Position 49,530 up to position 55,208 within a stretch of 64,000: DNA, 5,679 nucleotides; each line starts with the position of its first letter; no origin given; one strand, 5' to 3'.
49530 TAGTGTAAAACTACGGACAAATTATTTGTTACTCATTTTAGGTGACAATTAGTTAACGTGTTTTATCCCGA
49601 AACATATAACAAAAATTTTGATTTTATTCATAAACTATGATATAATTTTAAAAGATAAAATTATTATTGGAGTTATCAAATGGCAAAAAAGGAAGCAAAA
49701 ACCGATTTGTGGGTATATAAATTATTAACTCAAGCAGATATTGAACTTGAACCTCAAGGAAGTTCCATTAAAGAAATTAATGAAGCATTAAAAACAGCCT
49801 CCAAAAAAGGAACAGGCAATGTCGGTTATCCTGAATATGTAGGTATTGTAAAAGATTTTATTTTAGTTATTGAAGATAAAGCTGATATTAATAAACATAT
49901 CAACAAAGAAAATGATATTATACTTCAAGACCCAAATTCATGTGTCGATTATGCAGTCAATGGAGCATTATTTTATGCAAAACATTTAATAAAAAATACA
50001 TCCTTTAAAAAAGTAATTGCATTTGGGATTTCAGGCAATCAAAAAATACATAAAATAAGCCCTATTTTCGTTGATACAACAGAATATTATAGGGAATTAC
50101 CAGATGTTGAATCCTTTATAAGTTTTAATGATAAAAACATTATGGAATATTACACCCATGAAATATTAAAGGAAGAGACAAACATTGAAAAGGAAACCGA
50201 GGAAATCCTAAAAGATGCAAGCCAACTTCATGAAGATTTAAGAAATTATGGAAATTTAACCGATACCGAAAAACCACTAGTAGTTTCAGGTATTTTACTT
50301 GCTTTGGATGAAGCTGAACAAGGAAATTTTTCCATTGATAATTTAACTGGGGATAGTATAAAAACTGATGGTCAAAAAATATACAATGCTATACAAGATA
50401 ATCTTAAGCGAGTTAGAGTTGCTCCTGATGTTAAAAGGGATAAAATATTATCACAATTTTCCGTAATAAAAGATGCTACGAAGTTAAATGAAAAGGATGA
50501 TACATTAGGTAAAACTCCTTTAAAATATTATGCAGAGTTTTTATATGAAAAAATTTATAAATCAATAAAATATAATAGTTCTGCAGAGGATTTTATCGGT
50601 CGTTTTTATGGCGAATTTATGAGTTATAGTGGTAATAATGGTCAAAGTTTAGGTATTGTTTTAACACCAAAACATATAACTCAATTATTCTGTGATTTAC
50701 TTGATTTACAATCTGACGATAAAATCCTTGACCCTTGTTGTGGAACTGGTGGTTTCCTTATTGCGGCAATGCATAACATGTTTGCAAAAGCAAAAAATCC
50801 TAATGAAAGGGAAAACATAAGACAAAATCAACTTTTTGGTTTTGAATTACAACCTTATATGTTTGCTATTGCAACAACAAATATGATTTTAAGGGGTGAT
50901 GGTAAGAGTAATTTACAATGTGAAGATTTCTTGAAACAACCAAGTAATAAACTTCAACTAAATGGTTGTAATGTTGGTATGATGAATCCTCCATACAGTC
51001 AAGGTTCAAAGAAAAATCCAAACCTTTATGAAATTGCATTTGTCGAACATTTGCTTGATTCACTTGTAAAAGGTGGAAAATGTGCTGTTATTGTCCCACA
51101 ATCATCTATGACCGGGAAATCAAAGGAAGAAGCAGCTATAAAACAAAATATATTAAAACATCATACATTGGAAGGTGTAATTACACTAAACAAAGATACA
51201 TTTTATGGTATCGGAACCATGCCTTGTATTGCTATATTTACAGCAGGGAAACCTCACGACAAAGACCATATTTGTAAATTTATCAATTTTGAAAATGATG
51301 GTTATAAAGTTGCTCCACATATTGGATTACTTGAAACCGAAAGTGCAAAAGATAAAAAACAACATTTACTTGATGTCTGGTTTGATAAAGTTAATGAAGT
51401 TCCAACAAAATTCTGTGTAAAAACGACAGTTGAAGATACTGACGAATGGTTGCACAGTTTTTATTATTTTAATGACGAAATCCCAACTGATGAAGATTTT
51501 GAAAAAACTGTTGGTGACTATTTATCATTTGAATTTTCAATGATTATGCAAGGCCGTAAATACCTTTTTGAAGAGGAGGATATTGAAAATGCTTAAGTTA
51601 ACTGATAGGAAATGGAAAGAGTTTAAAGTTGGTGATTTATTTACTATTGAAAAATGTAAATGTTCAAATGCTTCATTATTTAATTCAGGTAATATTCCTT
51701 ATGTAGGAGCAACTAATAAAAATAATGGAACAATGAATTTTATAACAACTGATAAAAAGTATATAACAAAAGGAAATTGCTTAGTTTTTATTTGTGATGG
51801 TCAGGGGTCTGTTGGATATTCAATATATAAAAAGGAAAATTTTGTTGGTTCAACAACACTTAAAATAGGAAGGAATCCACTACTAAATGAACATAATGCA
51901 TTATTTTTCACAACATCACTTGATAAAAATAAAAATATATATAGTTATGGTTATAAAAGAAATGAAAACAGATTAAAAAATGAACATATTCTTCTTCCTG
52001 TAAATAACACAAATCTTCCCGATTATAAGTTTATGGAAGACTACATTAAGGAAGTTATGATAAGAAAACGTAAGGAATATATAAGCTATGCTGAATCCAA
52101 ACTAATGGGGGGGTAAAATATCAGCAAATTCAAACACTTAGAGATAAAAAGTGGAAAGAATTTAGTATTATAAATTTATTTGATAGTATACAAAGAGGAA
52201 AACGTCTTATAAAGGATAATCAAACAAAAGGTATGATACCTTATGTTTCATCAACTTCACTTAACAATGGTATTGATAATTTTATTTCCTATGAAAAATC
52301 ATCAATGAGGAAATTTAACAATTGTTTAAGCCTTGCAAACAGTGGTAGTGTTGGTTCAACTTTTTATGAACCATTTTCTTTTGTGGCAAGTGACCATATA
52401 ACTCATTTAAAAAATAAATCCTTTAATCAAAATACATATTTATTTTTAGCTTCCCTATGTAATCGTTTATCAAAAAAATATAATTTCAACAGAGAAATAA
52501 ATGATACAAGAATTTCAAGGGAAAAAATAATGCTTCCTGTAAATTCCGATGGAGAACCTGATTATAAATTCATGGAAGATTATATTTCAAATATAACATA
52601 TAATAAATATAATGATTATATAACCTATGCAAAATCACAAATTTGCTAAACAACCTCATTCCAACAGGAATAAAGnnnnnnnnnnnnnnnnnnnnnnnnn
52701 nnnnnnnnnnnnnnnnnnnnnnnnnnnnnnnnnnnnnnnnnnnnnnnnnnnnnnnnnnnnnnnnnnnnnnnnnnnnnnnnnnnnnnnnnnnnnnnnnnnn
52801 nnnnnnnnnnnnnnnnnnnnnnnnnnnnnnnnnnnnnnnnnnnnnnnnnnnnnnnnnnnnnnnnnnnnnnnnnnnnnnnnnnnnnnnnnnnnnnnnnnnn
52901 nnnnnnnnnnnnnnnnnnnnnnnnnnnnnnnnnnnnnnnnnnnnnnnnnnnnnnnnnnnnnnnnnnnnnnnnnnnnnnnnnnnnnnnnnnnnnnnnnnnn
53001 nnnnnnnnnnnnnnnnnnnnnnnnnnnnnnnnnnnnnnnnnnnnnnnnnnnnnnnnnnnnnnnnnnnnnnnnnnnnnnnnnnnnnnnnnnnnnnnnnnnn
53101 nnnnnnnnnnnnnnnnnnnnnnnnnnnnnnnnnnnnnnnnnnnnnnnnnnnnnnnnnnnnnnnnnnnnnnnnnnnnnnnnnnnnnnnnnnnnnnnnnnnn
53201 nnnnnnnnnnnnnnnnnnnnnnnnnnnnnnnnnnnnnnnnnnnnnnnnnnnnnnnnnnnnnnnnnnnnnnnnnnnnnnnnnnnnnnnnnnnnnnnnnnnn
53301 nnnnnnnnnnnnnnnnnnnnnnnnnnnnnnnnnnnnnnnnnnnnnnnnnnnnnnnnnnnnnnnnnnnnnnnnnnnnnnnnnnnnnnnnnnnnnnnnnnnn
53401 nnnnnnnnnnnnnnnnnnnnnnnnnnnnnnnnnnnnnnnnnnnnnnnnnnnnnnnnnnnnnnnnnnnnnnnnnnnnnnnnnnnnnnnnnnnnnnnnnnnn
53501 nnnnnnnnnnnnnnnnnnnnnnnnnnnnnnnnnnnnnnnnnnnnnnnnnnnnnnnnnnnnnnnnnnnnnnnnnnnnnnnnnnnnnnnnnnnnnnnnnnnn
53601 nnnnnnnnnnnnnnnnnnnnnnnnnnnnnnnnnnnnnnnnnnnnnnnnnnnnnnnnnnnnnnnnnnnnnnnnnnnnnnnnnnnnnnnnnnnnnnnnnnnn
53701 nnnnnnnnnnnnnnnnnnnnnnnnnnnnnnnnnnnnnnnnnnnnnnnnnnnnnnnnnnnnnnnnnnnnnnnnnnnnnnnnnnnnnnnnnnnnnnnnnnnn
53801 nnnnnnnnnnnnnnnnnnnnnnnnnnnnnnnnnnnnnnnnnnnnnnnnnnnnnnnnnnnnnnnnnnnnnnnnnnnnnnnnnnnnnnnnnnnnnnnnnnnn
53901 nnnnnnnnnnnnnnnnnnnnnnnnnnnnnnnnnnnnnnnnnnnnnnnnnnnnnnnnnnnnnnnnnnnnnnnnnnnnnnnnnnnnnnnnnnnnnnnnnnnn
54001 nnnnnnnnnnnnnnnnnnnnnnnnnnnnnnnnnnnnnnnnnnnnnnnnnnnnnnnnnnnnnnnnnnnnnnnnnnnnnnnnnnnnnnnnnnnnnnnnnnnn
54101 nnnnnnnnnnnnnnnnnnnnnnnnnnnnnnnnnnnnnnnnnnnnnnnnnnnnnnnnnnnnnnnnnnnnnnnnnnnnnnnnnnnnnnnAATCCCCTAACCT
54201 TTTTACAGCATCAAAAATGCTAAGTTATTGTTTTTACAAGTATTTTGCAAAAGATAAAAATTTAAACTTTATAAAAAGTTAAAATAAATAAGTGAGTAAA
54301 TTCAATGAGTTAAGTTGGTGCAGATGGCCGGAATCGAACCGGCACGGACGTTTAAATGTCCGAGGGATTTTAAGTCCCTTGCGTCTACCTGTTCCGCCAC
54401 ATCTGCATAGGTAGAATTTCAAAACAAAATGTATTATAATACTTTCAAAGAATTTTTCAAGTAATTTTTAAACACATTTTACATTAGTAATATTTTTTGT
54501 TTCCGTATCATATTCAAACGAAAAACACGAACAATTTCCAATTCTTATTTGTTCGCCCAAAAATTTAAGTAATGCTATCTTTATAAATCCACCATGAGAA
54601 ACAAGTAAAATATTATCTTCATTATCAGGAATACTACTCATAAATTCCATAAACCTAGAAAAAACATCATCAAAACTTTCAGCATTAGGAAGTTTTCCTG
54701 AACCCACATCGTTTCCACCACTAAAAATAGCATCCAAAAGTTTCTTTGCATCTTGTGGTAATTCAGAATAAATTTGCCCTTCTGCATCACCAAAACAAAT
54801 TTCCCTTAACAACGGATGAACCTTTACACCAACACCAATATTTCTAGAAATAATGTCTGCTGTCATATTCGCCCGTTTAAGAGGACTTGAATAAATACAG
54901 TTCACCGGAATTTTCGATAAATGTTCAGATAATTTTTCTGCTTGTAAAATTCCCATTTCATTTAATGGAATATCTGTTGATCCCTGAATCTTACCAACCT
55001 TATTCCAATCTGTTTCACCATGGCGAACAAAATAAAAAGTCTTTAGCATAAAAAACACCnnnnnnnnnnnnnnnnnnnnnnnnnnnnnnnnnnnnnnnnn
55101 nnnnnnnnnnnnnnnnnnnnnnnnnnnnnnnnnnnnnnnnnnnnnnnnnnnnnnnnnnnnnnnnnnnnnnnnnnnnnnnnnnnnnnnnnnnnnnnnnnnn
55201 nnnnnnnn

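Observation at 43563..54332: Integrative island inserted in tRNA-Leu(UAA), with a 37-bp att duplication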

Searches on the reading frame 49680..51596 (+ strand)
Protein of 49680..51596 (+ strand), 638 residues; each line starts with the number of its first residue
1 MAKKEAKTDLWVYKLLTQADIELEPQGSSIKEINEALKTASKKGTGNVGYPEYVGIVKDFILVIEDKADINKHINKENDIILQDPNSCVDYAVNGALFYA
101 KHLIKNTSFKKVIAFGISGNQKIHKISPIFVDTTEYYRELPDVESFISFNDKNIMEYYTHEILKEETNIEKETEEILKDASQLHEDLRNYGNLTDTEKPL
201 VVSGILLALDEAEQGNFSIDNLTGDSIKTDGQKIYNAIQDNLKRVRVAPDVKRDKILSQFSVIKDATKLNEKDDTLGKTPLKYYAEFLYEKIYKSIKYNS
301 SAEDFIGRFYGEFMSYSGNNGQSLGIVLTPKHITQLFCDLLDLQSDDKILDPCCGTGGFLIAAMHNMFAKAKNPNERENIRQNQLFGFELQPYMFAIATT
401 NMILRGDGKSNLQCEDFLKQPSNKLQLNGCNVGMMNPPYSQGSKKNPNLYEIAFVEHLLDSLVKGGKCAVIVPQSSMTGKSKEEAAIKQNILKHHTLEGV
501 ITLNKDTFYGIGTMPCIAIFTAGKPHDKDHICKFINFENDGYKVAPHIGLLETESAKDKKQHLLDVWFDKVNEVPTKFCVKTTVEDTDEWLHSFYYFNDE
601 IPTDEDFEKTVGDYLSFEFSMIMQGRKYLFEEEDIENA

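Call 7: search_protein_families(library=pfam, proteins=[window:49680-51596:+], max_evalue=0.01)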
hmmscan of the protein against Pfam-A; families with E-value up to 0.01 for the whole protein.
window:49680-51596:+ (638 aa): 5 families
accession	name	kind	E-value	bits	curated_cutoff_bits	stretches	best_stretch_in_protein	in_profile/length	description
PF02384.22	N6_Mtase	-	3.2e-38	132.3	20.4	1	302-586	2-289/311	N-6 DNA Methylase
PF01170.24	UPF0020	-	9.3e-08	32.4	22.3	1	339-495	22-189/197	RMKL-like, methyltransferase domain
PF20473.4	MmeI_Mtase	-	3.1e-06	27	27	1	345-405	19-85/259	MmeI, DNA-methyltransferase domain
PF07669.17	Eco57I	-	4.7e-05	24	25.3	1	439-505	102-168/171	Eco57I restriction-modification methylase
PF05175.20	MTS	-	0.0075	16.4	23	0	334-476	20-143/170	Methyltransferase small domain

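Call 34: search_protein_families(library=ncbifam, proteins=[window:49680-51596:+], max_evalue=0.001)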
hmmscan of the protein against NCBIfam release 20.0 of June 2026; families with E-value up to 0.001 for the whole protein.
window:49680-51596:+ (638 aa): 4 families
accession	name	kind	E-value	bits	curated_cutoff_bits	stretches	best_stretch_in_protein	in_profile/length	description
NF047738.1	antiphage_MADS2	equivalog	3.2e-16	58.7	720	1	322-426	308-429/654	methylation-associated defense system DNA methyltransferase MAD2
TIGR01177.1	TIGR01177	hypoth_equivalog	8.4e-06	25.3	316.55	1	329-363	167-200/330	TIGR01177 family methyltransferase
TIGR02987.1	met_A_Alw26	exception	2.6e-05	23.2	353.5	1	329-440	8-123/523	Alw26I/Eco31I/Esp3I family type II restriction adenine-specific DNA-methyltransferase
TIGR03534.1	RF_mod_PrmC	equivalog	0.00062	19.3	199.1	0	343-445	84-172/253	peptide chain release factor N(5)-glutamine methyltransferase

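Call 35: search_protein_families(library=padloc, proteins=[window:49680-51596:+], max_evalue=0.001)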
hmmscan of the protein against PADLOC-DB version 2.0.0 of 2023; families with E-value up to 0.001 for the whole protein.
window:49680-51596:+ (638 aa): 41 families (the best 25 are shown)
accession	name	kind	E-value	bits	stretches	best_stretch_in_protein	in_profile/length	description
PDLC03602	REase_MTase_IIG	-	1.4e-172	573.7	1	2-632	2-632/637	Type IIG restriction enzyme-methyltransferase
PDLC03616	REase_MTase_IIG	-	1.4e-60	203.5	1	28-624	40-715/721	Type IIG restriction enzyme-methyltransferase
PDLC03608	REase_MTase_IIG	-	2.1e-54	183.2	1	30-618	40-609/614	Type IIG restriction enzyme-methyltransferase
PDLC03021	MTase_I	-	9.7e-44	148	1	294-554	133-406/491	Type I methyltransferase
PDLC03619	REase_MTase_IIG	-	7.3e-32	108.9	1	394-619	1-246/274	Type IIG restriction enzyme-methyltransferase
PDLC04134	mad2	-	2.9e-27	93.7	1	174-543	139-465/492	mads_2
PDLC03025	MTase_I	-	3.3e-25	86.8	1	290-525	127-374/569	Type I methyltransferase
PDLC03031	MTase_I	-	1e-24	84.8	2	304-441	163-297/834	Type I methyltransferase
PDLC03026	MTase_I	-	6.7e-23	79.6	1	295-528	112-361/487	Type I methyltransferase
PDLC03029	MTase_I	-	1.2e-19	68.3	2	219-442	83-294/661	Type I methyltransferase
PDLC03027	MTase_I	-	1.3e-19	68.3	1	297-531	129-376/810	Type I methyltransferase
PDLC03039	MTase_I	-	5.6e-17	59.1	1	225-540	79-396/708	Type I methyltransferase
PDLC03022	MTase_I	-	1.7e-15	54.4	1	265-526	130-410/857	Type I methyltransferase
PDLC03318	MTase_II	-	4.8e-15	53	1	318-421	337-462/723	Type II methyltransferase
PDLC03218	MTase_II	-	2.7e-14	50.6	1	295-520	237-477/532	Type II methyltransferase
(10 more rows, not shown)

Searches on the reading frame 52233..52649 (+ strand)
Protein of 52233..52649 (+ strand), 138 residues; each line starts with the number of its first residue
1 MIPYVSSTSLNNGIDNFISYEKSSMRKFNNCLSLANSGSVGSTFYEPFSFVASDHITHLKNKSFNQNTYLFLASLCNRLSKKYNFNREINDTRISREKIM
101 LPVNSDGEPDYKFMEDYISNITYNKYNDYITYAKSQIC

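Call 7: search_protein_families(library=pfam, proteins=[window:52233-52649:+], max_evalue=0.01)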
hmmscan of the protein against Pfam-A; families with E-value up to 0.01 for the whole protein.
window:52233-52649:+ (138 aa): 1 family
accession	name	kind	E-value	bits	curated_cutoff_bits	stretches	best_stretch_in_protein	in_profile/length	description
PF01420.25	Methylase_S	-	1.2e-13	52.1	22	1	2-125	32-160/168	Type I restriction modification DNA specificity domain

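Call 34: search_protein_families(library=ncbifam, proteins=[window:52233-52649:+], max_evalue=0.001)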
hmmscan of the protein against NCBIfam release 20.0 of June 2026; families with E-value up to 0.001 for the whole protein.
window:52233-52649:+ (138 aa): 0 families

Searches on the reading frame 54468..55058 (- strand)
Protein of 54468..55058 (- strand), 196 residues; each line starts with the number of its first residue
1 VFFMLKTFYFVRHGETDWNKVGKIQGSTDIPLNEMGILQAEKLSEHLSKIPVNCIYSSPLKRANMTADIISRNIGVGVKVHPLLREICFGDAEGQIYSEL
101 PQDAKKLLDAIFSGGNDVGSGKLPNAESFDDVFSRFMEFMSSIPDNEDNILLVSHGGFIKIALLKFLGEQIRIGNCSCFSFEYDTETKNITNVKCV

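Call 8: search_protein_families(library=pfam, proteins=[window:54468-55058:-], max_evalue=0.01)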
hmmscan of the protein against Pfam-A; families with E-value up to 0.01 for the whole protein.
window:54468-55058:- (196 aa): 1 family
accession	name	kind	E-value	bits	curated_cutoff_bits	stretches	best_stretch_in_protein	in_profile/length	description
PF00300.27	His_Phos_1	-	4.1e-47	160.8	21.7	1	8-192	1-190/194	Histidine phosphatase superfamily (branch 1)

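Call 9: find_encoding_contigs(protein=window:54468-55058:-, flank=10000, max_places=10)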
Protein window:54468-55058:- (196 aa): no gene with exactly this product is on record in the collection.

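Call 11: find_related_loci(query=window:54468-55058:-, collection=genome_contigs, flank=10000)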
Query window:54468-55058:- (196 aa) in genome_contigs; peptide patterns used: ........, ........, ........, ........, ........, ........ (x = any residue, [..] = any of these).
64 stretches matched a pattern; 5 encode a relative of the query (tblastn E <= 1e-3); 5 distinct loci.
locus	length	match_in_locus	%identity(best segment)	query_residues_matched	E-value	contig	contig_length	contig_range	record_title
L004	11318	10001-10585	81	2-196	2e-110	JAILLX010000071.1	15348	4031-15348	MAG: bacterium isolate RUI239 k141_15266425_flag=1_multi=10.0000_len=15348, whole genome shotgun sequence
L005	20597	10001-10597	63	2-196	2e-86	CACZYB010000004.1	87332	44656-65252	MAG: uncultured proteobacterium isolate RUG13061 genome assembly, contig: RUG13061_asm_4, whole genome shotgun sequence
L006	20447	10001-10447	34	9-162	7e-22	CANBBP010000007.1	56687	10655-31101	MAG TPA_asm: uncultured Clostridia bacterium isolate SRR15322613_bin.3_metawrap_v1.3_MAG genome assembly, contig: NODE.1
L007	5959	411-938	29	6-182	3e-16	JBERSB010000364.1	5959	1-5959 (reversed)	MAG: Luminiphilus sp. isolate 3um_A1B0725_2.32 k127_552648, whole genome shotgun sequence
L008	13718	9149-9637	29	6-167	9e-16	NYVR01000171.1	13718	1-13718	MAG: Planctomycetota bacterium isolate CPC3 MHASMcontig_675657, whole genome shotgun sequence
